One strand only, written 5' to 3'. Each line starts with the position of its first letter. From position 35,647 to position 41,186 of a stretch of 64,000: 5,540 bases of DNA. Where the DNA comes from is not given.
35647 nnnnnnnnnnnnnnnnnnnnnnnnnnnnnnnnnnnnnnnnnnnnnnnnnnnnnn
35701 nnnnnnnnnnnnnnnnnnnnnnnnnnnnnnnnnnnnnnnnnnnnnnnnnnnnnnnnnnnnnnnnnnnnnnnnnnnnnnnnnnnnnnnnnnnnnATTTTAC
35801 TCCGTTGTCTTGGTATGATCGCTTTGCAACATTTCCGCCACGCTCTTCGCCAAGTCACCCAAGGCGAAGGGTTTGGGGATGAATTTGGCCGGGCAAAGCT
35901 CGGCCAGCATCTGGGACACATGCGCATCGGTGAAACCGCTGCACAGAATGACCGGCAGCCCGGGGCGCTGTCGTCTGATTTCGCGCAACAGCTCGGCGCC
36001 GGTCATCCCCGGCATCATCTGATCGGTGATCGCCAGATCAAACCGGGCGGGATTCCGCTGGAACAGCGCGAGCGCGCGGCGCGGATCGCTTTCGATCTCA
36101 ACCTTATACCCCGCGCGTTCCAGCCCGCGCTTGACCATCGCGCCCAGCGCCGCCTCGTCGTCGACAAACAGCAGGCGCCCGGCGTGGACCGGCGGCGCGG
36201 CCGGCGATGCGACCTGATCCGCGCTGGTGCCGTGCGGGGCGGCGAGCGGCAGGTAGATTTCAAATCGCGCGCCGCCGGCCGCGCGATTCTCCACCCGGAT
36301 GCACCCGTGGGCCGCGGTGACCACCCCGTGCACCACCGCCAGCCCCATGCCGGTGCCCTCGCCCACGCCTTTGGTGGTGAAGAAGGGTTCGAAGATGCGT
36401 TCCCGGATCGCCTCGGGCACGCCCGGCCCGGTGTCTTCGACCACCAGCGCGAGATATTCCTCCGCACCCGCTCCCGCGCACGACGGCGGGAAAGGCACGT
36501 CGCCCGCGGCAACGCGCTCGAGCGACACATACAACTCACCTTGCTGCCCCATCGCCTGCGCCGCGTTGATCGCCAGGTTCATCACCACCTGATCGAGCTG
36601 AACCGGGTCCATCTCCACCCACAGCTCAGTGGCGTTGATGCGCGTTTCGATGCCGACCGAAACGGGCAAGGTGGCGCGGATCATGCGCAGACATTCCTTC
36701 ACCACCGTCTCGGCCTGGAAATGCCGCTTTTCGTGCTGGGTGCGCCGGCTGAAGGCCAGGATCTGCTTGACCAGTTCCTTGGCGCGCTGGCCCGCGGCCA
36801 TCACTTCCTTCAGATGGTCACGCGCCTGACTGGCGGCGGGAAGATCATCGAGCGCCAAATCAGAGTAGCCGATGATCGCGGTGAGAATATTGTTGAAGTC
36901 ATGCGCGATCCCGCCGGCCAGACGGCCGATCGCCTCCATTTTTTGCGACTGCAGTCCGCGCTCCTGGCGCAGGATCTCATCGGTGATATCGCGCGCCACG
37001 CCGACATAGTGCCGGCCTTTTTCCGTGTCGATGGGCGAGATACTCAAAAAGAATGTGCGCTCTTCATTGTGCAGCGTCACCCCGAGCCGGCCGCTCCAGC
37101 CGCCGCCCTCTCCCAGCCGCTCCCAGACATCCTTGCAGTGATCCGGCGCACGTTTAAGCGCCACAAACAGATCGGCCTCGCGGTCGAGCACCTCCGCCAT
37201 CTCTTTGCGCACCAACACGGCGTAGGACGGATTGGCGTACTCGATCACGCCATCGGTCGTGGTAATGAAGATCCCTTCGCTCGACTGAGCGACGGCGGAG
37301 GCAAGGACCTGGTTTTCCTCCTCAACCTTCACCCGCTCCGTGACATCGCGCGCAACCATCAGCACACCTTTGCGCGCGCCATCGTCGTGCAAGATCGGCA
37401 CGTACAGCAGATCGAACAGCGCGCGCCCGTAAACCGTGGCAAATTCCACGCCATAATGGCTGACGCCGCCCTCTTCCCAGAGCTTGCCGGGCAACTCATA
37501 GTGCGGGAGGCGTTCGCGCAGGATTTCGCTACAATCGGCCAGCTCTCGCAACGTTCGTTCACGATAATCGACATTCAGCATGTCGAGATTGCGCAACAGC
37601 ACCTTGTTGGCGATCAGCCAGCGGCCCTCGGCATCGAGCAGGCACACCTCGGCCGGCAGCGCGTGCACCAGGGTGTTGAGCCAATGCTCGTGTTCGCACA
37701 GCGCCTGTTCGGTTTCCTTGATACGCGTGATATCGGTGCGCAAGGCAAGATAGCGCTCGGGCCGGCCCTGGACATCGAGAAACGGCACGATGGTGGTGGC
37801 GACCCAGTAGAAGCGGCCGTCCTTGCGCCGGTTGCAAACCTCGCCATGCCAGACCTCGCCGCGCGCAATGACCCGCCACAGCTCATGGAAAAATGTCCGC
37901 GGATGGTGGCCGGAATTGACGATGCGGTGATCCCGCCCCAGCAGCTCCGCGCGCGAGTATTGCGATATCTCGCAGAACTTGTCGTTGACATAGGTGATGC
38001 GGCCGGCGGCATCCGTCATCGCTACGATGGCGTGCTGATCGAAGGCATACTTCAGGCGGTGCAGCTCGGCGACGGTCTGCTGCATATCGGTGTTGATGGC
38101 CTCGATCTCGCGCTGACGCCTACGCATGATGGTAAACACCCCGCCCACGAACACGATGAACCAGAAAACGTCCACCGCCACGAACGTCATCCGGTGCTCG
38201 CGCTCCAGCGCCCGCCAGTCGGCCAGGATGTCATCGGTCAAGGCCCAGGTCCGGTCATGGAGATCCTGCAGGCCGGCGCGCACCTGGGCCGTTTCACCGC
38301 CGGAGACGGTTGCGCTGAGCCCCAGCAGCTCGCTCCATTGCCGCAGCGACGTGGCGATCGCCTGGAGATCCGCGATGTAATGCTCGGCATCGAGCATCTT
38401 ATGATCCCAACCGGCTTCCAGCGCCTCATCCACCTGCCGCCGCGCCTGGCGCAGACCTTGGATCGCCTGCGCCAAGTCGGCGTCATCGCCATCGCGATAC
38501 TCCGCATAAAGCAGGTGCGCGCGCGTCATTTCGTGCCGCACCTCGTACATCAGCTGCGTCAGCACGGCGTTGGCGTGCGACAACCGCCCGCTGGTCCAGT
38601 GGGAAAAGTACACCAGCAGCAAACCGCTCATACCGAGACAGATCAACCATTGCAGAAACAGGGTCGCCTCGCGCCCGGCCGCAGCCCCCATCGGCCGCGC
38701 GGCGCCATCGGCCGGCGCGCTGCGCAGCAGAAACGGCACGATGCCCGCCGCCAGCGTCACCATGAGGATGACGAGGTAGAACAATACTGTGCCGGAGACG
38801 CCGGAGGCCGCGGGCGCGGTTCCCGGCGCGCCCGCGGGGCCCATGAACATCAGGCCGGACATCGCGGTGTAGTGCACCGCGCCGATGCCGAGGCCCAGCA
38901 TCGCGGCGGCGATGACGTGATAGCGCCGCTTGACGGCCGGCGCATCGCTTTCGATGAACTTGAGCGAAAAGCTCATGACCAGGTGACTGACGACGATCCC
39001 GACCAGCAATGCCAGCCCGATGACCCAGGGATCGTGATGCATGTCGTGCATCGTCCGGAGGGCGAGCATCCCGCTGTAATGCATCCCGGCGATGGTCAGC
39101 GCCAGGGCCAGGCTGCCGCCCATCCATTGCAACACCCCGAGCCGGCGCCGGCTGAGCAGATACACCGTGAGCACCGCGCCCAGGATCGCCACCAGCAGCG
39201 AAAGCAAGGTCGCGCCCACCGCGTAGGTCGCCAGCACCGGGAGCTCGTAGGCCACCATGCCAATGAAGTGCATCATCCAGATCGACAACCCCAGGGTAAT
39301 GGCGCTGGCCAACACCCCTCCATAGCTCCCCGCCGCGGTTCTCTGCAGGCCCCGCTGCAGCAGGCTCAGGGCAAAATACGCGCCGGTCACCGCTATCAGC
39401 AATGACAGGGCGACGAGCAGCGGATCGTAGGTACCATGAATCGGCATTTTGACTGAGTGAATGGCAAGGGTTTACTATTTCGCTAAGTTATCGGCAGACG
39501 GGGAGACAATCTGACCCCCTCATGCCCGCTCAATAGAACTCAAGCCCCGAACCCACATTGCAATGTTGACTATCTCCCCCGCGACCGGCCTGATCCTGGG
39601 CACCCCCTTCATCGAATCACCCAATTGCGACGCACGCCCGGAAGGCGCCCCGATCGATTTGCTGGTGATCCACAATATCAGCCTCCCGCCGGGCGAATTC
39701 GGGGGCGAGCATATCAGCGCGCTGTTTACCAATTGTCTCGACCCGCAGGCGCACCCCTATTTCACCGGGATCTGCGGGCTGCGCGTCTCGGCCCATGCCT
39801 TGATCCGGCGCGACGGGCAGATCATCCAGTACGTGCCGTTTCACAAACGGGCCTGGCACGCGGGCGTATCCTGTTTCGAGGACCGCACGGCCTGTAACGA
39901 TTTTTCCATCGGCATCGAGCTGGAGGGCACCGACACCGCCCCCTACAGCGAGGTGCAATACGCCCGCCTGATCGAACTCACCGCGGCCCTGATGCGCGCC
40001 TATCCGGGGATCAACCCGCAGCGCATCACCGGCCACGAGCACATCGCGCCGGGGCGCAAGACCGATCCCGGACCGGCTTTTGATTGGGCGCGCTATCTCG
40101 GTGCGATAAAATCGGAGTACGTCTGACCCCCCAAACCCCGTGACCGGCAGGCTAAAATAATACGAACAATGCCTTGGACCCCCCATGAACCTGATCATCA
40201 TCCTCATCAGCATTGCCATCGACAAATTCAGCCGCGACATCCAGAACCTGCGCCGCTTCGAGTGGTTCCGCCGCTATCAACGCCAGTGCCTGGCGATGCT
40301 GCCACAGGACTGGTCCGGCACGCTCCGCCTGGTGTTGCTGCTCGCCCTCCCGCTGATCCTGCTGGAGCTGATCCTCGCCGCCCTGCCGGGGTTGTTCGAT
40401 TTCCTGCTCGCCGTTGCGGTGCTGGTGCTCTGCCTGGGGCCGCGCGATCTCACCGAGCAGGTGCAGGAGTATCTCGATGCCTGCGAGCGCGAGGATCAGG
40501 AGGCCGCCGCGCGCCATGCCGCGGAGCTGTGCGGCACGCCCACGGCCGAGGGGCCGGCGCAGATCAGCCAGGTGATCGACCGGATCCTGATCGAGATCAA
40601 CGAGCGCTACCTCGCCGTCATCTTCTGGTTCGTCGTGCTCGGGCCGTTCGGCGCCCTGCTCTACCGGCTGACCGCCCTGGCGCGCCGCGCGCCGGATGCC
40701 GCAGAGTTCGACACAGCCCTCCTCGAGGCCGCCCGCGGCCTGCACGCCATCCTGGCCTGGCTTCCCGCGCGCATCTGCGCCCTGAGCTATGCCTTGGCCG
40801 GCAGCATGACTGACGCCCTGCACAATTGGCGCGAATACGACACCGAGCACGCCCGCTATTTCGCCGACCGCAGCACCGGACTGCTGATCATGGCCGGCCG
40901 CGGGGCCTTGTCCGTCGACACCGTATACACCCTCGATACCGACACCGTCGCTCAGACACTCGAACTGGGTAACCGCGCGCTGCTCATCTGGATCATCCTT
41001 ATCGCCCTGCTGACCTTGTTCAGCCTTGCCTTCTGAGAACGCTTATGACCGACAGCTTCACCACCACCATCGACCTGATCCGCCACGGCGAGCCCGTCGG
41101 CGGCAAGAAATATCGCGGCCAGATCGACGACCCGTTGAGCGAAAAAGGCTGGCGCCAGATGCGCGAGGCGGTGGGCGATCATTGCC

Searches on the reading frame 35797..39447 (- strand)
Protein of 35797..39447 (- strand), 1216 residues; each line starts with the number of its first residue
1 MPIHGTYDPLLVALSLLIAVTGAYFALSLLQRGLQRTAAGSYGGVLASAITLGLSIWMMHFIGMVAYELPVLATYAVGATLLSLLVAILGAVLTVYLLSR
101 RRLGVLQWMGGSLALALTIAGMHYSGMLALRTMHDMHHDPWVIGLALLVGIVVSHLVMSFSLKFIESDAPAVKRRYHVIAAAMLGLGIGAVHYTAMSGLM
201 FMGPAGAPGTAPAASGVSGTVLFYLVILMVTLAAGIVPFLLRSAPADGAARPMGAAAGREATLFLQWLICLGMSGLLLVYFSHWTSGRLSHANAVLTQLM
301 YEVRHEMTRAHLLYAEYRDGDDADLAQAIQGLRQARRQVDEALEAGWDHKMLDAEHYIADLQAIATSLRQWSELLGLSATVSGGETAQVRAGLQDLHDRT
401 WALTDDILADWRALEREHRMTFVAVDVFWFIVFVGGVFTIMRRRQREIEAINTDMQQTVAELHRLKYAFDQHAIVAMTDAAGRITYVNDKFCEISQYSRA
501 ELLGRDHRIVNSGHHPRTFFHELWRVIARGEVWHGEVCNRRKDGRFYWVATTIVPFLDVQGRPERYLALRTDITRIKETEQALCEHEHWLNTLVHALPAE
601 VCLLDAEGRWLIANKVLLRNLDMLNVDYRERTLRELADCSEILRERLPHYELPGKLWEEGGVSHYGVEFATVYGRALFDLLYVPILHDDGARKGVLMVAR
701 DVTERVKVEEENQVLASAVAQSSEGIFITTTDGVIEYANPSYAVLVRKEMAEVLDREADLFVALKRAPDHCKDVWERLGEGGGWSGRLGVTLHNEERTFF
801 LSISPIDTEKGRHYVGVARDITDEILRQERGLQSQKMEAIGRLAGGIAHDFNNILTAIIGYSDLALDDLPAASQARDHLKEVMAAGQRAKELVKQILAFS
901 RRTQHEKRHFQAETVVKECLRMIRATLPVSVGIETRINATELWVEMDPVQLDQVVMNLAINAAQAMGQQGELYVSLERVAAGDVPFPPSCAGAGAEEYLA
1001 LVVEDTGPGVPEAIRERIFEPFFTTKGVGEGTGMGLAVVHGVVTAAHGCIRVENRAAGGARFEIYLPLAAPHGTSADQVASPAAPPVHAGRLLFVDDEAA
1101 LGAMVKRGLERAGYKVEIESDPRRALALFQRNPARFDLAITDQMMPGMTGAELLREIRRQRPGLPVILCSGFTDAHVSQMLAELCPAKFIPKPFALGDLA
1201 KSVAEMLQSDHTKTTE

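Call 94: search_protein_families(library=pfam, proteins=[window:35797-39447:-], max_evalue=0.001)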
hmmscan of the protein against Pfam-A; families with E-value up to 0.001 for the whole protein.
window:35797-39447:- (1216 aa): 9 families
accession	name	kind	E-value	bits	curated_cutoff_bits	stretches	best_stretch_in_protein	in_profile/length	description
PF03707.21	MHYT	-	5e-30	103.7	21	3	53-111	1-59/59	Bacterial signalling protein N terminal repeat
PF08448.16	PAS_4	-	2.3e-27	95.8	23.1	3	473-575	6-107/110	PAS fold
PF13426.13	PAS_9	-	5.2e-25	88.1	27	2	475-574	4-102/103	PAS domain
PF00989.32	PAS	-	4.1e-23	82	22.6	1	472-568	11-108/113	PAS fold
PF02518.31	HATPase_c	-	2.6e-21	76.6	26.4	1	947-1069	2-110/111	Histidine kinase-, DNA gyrase B-, and HSP90-like ATPase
PF00072.30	Response_reg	-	8.4e-19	68.2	30.2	1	1093-1203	2-110/111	Response regulator receiver domain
PF08447.18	PAS_3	-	3.5e-13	50.1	25.6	1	485-567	2-86/89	PAS fold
PF00512.31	HisKA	-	1.2e-11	44.9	26.9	1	841-903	3-64/66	His Kinase A (phospho-acceptor) domain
PF13188.13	PAS_8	-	5.1e-11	42.5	21.8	1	473-515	11-51/65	PAS domain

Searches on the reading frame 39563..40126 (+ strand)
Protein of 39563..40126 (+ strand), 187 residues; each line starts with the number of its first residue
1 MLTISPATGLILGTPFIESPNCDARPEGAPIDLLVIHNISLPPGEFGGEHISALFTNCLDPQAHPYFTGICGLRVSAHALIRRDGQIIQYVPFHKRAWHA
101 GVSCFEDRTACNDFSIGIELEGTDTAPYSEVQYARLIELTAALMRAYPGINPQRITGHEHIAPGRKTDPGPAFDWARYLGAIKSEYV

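Call 94: search_protein_families(library=pfam, proteins=[window:39563-40126:+], max_evalue=0.001)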
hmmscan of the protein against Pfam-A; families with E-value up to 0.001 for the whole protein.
window:39563-40126:+ (187 aa): 1 family
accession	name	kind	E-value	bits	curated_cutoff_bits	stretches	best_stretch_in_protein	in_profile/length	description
PF01510.30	Amidase_2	-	1.9e-36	125.7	26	1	28-171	2-131/131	N-acetylmuramoyl-L-alanine amidase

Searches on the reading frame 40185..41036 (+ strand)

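Call 94: search_protein_families(library=pfam, proteins=[window:40185-41036:+], max_evalue=0.001)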
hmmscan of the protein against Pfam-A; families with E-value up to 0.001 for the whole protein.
window:40185-41036:+ (283 aa): 2 families
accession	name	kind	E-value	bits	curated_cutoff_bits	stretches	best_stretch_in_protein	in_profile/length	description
PF17113.10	AmpE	-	2.6e-18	66.8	21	1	46-279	43-280/284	Regulatory signalling modulator protein AmpE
PF03186.18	CobD_Cbib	-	1.7e-13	50.9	34.4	1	24-223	20-228/282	CobD/Cbib protein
